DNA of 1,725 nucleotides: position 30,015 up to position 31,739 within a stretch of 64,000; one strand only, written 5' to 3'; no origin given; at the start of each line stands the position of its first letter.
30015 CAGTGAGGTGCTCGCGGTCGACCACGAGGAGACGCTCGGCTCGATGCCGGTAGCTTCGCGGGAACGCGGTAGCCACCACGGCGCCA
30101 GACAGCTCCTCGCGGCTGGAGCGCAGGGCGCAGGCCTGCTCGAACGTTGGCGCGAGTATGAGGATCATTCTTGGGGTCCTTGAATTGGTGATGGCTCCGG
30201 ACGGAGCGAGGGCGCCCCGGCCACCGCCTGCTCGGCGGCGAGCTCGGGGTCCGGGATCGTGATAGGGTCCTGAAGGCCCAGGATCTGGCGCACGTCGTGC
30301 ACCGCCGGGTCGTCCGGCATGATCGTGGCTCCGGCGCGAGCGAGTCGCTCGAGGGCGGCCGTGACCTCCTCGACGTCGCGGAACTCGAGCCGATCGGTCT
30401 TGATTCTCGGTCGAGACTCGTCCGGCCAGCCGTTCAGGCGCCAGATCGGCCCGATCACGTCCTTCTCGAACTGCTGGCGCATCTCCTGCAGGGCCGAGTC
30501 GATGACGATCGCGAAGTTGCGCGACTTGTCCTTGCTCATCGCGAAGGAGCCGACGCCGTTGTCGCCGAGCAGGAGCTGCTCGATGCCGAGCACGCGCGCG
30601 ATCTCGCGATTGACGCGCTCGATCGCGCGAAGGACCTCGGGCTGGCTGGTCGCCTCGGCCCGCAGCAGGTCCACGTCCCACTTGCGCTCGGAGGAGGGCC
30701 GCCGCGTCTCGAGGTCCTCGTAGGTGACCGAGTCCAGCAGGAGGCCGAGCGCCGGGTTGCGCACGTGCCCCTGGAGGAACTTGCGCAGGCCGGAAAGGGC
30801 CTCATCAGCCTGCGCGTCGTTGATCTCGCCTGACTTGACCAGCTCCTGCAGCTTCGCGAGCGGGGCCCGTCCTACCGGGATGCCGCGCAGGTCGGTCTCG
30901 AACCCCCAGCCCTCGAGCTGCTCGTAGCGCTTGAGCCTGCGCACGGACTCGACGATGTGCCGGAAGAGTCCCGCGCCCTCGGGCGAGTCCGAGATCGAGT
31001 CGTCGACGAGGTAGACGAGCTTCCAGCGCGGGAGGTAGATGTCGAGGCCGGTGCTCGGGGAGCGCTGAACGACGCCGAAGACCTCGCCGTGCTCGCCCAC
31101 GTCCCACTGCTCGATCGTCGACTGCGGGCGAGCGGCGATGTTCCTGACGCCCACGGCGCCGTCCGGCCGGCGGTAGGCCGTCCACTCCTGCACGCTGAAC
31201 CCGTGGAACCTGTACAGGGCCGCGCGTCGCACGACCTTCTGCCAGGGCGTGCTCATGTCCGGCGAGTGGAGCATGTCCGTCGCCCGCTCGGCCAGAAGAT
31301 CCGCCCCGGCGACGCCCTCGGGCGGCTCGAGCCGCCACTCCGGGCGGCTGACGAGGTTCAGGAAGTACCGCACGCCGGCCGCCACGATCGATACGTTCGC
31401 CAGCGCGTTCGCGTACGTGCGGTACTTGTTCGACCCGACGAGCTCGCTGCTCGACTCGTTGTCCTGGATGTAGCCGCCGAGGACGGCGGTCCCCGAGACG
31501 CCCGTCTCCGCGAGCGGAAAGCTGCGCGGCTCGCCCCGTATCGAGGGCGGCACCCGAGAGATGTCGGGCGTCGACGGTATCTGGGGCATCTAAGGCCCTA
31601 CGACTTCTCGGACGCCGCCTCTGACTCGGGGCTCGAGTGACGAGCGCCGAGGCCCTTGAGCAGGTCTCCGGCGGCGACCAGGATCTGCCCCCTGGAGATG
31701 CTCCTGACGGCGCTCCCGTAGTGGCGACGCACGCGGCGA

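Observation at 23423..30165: ~7 kb accessory block between the Mu F-like head gene and the portal, which are normally adjacent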

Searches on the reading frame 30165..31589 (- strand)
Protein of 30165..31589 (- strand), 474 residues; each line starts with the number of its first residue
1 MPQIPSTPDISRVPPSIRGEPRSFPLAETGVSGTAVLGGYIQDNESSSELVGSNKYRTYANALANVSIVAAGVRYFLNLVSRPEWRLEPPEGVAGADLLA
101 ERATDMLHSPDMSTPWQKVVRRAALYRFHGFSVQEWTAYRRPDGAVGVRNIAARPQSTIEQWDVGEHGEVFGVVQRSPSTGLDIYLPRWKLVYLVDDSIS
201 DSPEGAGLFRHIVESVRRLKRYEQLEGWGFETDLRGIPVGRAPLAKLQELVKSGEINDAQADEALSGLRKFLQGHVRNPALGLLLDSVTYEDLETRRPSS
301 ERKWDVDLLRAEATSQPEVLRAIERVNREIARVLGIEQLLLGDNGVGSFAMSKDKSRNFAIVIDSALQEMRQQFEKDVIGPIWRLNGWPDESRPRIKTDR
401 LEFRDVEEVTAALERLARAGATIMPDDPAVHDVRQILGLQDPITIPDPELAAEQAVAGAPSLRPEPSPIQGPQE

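Call 6: search_protein_families(library=phrogs, proteins=[window:30165-31589:-], max_evalue=0.01)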
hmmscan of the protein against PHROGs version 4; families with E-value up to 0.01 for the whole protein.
window:30165-31589:- (474 aa): 3 families
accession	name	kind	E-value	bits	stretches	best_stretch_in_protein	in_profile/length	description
phrog_113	-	head and packaging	5.4e-49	168.3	1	54-455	67-427/1272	portal protein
phrog_10231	-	unknown function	8.5e-05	23.1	1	321-442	24-136/256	-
phrog_9358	-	unknown function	0.0039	18.3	1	30-111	17-96/110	-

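Call 7: search_protein_families(library=pfam, proteins=[window:30165-31589:-], max_evalue=0.01)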
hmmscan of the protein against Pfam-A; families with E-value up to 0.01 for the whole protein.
window:30165-31589:- (474 aa): 2 families
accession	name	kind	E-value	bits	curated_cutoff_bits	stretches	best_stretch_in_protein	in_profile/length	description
PF06074.18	Portal_Mu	-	4e-19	69.6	23.9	2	304-426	206-328/336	Portal protein of Mu bacteriophage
PF04860.17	Phage_portal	-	0.0018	18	39.1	1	316-421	213-310/321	Phage portal protein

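Call 10: search_dna_similar(query=window:30165-31589:-, collection=phages, mode=protein, max_rows=25)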
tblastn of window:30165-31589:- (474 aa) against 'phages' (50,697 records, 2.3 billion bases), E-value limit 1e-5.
Records with a match: 1089; places in all: 1089; records where one place covers at least 80% of the query: 707.
Best place of each record, by identity: <60% 1089.
By first word of the organism name: Escherichia 327; Pseudomonas 234; Rheinheimera 115; Salmonella 90; Vibrio 74; Acinetobacter 35; Erwinia 29; Shigella 24; Campylobacter 24; Klebsiella 19; and 33 more.
By host as written in the record: Rheinheimera sp. BAL341 115; Escherichia coli 99; - 89; Pseudomonas aeruginosa 73; Escherichia coli K-12 MG1655 50; Vibrio lentus 39; Pseudomonas aeruginosa PAO1 26; Campylobacter jejuni 22; and 261 more.
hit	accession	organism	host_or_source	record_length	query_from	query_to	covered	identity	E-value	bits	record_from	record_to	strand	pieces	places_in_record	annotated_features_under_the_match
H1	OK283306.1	Roseobacter phage RDJL6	Roseobacter denitrificans OCh 114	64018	22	471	95%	49.6%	2e-133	430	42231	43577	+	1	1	hypothetical protein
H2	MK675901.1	Shewanella phage S0112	Shewanella indica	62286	26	450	90%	51.2%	5e-135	435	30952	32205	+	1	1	hypothetical protein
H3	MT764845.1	Ruegeria phage Tedan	Ruegeria sp. AU67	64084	3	461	97%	47.3%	2e-127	413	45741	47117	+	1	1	hypothetical protein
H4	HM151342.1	Roseobacter phage RDJL Phi 1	Roseobacter denitrificans OCh114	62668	22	439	88%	50.5%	2e-129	419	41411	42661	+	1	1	hypothetical protein RDJLphi1_gp67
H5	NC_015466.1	Roseobacter phage RDJL Phi 1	Roseobacter denitrificans OCh114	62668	22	439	88%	50.5%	2e-129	419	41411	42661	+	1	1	portal protein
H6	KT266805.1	Roseobacter phage RDJL Phi 2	Roseobacter denitrificans OCh114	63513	25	439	88%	50.6%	3e-129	418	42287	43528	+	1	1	hypothetical protein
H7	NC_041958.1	Roseobacter phage RDJL Phi 2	Roseobacter denitrificans OCh114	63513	25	439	88%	50.6%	3e-129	418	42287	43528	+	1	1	portal protein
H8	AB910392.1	Pseudomonas phage KPP23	Pseduomonas aeruginosa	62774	17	462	94%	47.0%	3e-118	387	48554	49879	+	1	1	virion protein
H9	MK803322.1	Pseudomonas phage RSP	Pseudomonas aeruginosa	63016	17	462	94%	47.0%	3e-118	387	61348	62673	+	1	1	virion protein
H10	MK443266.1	Pseudomonas phage RSP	Pseudomonas aeruginosa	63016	17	462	94%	47.0%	3e-118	387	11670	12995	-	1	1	record has no annotation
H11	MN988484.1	Rhizobium phage RHph_Y60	Rhizobium etli TAL182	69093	1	463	98%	42.6%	7e-117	383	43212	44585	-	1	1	DUF935 domain-containing protein | putative head fiber protein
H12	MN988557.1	Rhizobium phage RHph_Y52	Rhizobium phaseoli IE6794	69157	1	463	98%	42.6%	7e-117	383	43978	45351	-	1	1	DUF935 domain-containing protein | putative head fiber protein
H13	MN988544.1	Rhizobium phage RHph_Y21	Rhizobium phaseoli N841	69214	1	463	98%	42.6%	7e-117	383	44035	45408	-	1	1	DUF935 domain-containing protein | putative head fiber protein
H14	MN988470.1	Rhizobium phage RHph_TM3_3_9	Rhizobium etli T3_9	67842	13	441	91%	45.4%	4e-117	384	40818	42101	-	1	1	DUF935 domain-containing protein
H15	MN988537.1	Rhizobium phage RHph_TM3_3_10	Rhizobium etli T3_10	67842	13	441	91%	45.4%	4e-117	384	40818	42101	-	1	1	DUF935 domain-containing protein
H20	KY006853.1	Erythrobacter phage vB_EliS_R6L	Erythrobacter litoralis DSM 8509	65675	38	466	91%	40.6%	1e-97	328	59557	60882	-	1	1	hypothetical protein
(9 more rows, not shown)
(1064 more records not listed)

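Call 12: get_annotated_region(hit=H11, flank=12000)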
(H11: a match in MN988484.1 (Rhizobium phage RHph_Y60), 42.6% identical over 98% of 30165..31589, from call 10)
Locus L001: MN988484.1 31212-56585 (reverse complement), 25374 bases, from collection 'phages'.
description: Rhizobium phage RHph_Y60, complete genome.
organism: Rhizobium phage RHph_Y60 (NCBI taxid 2509569)
taxonomy: Viruses; Duplodnaviria; Heunggongvirae; Uroviricota; Caudoviricetes
host: Rhizobium etli TAL182; source: agricultural lands; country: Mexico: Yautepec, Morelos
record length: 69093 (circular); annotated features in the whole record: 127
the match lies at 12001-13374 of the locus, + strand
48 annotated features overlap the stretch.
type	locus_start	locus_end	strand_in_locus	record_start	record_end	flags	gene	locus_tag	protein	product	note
CDS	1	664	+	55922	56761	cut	-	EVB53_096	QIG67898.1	hypothetical protein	-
CDS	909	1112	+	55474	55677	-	-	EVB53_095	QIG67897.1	hypothetical protein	-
CDS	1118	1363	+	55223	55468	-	-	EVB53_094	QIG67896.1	hypothetical protein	-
CDS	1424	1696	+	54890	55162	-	-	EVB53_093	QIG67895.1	hypothetical protein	-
CDS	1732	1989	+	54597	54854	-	-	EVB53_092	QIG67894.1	hypothetical protein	-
CDS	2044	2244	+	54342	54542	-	-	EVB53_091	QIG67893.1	hypothetical protein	-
CDS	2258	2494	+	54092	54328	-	-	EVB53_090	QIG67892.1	hypothetical protein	-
CDS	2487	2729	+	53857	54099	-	-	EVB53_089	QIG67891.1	hypothetical protein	-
CDS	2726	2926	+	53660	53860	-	-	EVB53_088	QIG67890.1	hypothetical protein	-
CDS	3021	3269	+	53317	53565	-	-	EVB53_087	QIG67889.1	hypothetical protein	-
CDS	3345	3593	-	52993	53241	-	-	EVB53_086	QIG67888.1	hypothetical protein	-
CDS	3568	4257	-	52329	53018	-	-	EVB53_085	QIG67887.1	putative HNH endonuclease protein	-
CDS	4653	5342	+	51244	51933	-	-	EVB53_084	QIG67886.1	terminase small subunit protein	GO_process: GO:0006323 - DNA packaging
CDS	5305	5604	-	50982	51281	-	-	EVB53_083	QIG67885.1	hypothetical protein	-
CDS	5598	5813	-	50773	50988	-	-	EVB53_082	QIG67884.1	hypothetical protein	-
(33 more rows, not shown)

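Call 13: get_annotated_region(hit=H5, flank=12000)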
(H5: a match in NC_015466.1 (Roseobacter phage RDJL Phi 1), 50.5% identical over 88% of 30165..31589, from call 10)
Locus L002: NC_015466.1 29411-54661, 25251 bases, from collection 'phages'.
description: Roseobacter phage RDJL Phi 1, complete genome.
organism: Roseobacter phage RDJL Phi 1 (NCBI taxid 562742)
taxonomy: Viruses; Duplodnaviria; Heunggongvirae; Uroviricota; Caudoviricetes; Xiamenvirus; Xiamenvirus RDJL1
host: Roseobacter denitrificans OCh114; source: South China Sea surface seawater; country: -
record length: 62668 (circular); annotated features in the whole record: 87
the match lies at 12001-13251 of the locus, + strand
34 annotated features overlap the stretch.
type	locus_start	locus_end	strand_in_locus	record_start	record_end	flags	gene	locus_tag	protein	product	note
CDS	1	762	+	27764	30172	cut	int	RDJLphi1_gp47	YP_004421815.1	DNA primase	-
CDS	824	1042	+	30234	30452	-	-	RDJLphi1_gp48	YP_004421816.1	hypothetical protein RDJLphi1_gp48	-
CDS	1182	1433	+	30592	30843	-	-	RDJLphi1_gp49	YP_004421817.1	hypothetical protein RDJLphi1_gp49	-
CDS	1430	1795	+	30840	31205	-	-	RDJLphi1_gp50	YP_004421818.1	hypothetical protein RDJLphi1_gp50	-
CDS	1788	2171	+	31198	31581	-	-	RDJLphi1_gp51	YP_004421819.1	hypothetical protein RDJLphi1_gp51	-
CDS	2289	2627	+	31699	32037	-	-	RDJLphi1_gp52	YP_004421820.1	hypothetical protein RDJLphi1_gp52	-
CDS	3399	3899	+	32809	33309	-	-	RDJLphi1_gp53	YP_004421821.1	hypothetical protein RDJLphi1_gp53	-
CDS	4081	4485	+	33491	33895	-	-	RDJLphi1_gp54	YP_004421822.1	hypothetical protein RDJLphi1_gp54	-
CDS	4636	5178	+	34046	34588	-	-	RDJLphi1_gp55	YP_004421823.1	hypothetical protein RDJLphi1_gp55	-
CDS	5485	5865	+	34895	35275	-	-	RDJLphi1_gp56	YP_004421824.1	endonuclease V N-glycosylase UV repair enzyme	-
CDS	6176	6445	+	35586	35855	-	-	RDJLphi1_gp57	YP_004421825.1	hypothetical protein RDJLphi1_gp57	-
CDS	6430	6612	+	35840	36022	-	-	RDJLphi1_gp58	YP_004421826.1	hypothetical protein RDJLphi1_gp58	-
CDS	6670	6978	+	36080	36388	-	-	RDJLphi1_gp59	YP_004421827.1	hypothetical protein RDJLphi1_gp59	-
CDS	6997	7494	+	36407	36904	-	-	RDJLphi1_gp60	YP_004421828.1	hypothetical protein RDJLphi1_gp60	-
CDS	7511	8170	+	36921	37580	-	-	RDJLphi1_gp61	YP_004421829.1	endolysin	-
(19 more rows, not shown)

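Call 23: get_annotated_region(hit=H2, flank=6000)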
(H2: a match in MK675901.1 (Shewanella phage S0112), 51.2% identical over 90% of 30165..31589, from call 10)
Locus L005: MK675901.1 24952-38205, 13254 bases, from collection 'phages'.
description: Shewanella phage S0112, complete genome.
organism: Shewanella phage S0112 (NCBI taxid 2559821)
taxonomy: Viruses; Duplodnaviria; Heunggongvirae; Uroviricota; Caudoviricetes
host: Shewanella indica; source: -; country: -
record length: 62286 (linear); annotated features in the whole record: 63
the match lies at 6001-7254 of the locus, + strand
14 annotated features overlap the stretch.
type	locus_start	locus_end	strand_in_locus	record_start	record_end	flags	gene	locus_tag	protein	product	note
CDS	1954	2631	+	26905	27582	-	-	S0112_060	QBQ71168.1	alpha/beta hydrolase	-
CDS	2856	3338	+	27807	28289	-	-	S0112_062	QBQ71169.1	putative endolysin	-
CDS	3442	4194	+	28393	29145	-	-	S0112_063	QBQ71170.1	hypothetical protein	gp58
CDS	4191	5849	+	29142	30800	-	-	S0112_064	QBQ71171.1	terminase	-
CDS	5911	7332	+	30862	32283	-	-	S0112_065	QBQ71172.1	hypothetical protein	hypothetical protein RDJLphi1_gp67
CDS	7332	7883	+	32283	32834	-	-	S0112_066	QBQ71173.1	head-tail connector protein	-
CDS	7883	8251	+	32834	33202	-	-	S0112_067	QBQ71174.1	hypothetical protein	hypothetical protein KPP23_082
CDS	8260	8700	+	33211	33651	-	-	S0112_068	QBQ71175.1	hypothetical protein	-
CDS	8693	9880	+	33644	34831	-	-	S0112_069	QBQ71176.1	hypothetical protein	hypothetical protein RDJLphi1_gp72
CDS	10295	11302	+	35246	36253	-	-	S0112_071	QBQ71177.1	major capsid protein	-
CDS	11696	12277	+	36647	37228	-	-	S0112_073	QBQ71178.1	hypothetical protein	hypothetical protein S14_128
CDS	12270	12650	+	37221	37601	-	-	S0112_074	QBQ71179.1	tail completion protein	-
CDS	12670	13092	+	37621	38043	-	-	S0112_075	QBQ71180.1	tail terminator protein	-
CDS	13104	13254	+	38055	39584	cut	-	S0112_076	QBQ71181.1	major capsid protein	-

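Call 24: get_annotated_region(hit=H8, flank=6000)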
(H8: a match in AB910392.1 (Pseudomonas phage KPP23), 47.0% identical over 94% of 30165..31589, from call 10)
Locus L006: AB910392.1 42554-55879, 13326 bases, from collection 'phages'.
description: Pseudomonas phage KPP23 DNA, complete sequence.
organism: Pseudomonas phage KPP23 (NCBI taxid 1462581)
taxonomy: Viruses; Duplodnaviria; Heunggongvirae; Uroviricota; Caudoviricetes
host: Pseduomonas aeruginosa; source: -; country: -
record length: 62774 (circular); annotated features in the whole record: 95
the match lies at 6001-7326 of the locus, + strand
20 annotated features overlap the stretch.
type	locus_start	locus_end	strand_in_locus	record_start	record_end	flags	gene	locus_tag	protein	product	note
CDS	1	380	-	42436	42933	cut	-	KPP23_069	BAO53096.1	hypothetical protein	ORF069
CDS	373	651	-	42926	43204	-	-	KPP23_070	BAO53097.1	hypothetical protein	ORF070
CDS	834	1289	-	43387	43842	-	-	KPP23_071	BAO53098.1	hypothetical protein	ORF071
CDS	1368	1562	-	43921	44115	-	-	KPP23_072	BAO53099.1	hypothetical protein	ORF072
CDS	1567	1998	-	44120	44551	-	-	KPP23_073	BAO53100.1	hypothetical protein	ORF073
CDS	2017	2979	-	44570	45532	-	-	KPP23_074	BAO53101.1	hypothetical protein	ORF074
CDS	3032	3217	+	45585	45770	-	-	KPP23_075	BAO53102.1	hypothetical protein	ORF075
CDS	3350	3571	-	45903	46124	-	-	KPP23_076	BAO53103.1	hypothetical protein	ORF076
CDS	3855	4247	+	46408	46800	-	-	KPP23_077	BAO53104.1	hypothetical protein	ORF077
CDS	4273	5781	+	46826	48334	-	-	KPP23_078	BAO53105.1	putative terminase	ORF078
CDS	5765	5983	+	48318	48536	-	-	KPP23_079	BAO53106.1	hypothetical protein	ORF079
CDS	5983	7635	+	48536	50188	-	-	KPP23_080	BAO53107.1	virion protein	ORF080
CDS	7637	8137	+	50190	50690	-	-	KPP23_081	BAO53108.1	hypothetical protein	ORF081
CDS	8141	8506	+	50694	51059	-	-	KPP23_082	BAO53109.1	hypothetical protein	ORF082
CDS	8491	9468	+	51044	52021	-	-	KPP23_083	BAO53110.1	putative head morphogenesis protein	ORF083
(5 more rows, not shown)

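Call 25: get_annotated_region(hit=H20, flank=6000)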
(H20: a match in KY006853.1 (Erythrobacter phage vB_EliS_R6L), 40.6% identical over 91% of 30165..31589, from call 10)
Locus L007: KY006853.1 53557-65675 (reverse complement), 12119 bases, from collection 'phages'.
description: Erythrobacter phage vB_EliS_R6L, complete genome.
organism: Erythrobacter phage vB_EliS_R6L (NCBI taxid 1913119)
taxonomy: Viruses; Duplodnaviria; Heunggongvirae; Uroviricota; Caudoviricetes
host: Erythrobacter litoralis DSM 8509; source: Xiamen coastal sea water; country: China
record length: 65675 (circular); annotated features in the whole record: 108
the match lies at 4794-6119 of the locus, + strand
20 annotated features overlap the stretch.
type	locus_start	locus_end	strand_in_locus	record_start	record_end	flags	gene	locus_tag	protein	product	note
CDS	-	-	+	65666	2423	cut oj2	-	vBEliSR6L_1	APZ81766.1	DNA modification methylase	vB_EliS_R6L gp1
CDS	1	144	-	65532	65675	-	-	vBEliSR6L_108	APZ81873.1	hypothetical protein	vB_EliS_R6L gp108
CDS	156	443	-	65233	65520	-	-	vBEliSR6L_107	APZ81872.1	hypothetical protein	vB_EliS_R6L gp107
CDS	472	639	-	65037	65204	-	-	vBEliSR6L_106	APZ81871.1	hypothetical protein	vB_EliS_R6L gp106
CDS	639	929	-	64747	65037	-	-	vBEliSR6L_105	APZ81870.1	hypothetical protein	vB_EliS_R6L gp105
CDS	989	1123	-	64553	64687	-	-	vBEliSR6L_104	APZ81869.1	hypothetical protein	vB_EliS_R6L gp104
CDS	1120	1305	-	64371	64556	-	-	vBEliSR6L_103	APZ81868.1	hypothetical protein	vB_EliS_R6L gp103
CDS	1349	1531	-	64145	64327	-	-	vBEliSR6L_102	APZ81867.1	hypothetical protein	vB_EliS_R6L gp102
CDS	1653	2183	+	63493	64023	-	-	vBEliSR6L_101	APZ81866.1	hypothetical protein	vB_EliS_R6L gp101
CDS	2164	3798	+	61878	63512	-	-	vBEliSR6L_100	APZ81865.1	terminase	vB_EliS_R6L gp100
CDS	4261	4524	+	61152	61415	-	-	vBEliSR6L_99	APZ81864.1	hypothetical protein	portal protein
CDS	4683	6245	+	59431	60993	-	-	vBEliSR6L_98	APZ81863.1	hypothetical protein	vB_EliS_R6L gp98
CDS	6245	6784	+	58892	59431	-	-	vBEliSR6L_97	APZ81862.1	hypothetical protein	vB_EliS_R6L gp97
CDS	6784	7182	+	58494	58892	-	-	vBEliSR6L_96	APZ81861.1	hypothetical protein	vB_EliS_R6L gp96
CDS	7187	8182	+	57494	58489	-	-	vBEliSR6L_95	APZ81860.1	head morphogenesis protein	vB_EliS_R6L gp95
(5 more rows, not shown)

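Call 26: get_annotated_region(hit=H3, flank=6000)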
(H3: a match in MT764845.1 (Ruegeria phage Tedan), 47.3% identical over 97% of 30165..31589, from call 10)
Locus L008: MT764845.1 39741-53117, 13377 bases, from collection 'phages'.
description: Ruegeria phage Tedan, complete genome.
organism: Ruegeria phage Tedan (NCBI taxid 2759200)
taxonomy: Viruses; Duplodnaviria; Heunggongvirae; Uroviricota; Caudoviricetes
host: Ruegeria sp. AU67; source: Tedania anhelans; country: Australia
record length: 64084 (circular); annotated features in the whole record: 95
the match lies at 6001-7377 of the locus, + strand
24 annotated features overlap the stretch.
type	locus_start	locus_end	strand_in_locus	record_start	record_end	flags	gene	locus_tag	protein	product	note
CDS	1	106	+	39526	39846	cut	-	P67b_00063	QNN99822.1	hypothetical protein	-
CDS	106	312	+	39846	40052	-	-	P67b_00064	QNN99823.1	hypothetical protein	-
CDS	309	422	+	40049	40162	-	-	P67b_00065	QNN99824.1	hypothetical protein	-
CDS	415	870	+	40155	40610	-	-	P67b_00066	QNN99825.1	hypothetical protein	-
CDS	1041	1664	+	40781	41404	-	-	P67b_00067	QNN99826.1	hypothetical protein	-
CDS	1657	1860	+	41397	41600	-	-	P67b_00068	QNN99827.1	hypothetical protein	-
CDS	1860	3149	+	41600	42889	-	2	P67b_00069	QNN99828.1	terminase large subunit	Terminase, large subunit gp2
CDS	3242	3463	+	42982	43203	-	-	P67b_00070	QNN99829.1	hypothetical protein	-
CDS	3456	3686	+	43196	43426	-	-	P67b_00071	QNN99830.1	hypothetical protein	-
CDS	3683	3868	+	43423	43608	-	-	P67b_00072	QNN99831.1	hypothetical protein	-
CDS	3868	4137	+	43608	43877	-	-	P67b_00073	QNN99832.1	hypothetical protein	-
CDS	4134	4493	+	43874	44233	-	-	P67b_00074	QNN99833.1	hypothetical protein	-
CDS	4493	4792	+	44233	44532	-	-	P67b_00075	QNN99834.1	hypothetical protein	-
CDS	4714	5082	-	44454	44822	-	-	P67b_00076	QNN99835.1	hypothetical protein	-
CDS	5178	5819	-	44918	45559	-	-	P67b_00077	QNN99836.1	hypothetical protein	-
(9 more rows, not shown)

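Call 70: find_related_loci(query=window:30165-31589:-, collection=viral_contigs, flank=9000)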
Query window:30165-31589:- (474 aa) in viral_contigs; peptide patterns used: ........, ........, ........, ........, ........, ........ (x = any residue, [..] = any of these).
2 stretches matched a pattern; 1 encode a relative of the query (tblastn E <= 1e-3); 1 distinct loci.
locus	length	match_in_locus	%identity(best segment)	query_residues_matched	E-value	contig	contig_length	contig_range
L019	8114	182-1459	53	25-456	2e-144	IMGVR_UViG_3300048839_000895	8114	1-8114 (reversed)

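Call 72: find_related_loci(query=window:30165-31589:-, collection=genome_contigs, flank=9000)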
Query window:30165-31589:- (474 aa) in genome_contigs; peptide patterns used: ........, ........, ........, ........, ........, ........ (x = any residue, [..] = any of these).
82 stretches matched a pattern, but none encodes a relative of the query by tblastn (E <= 1e-3).
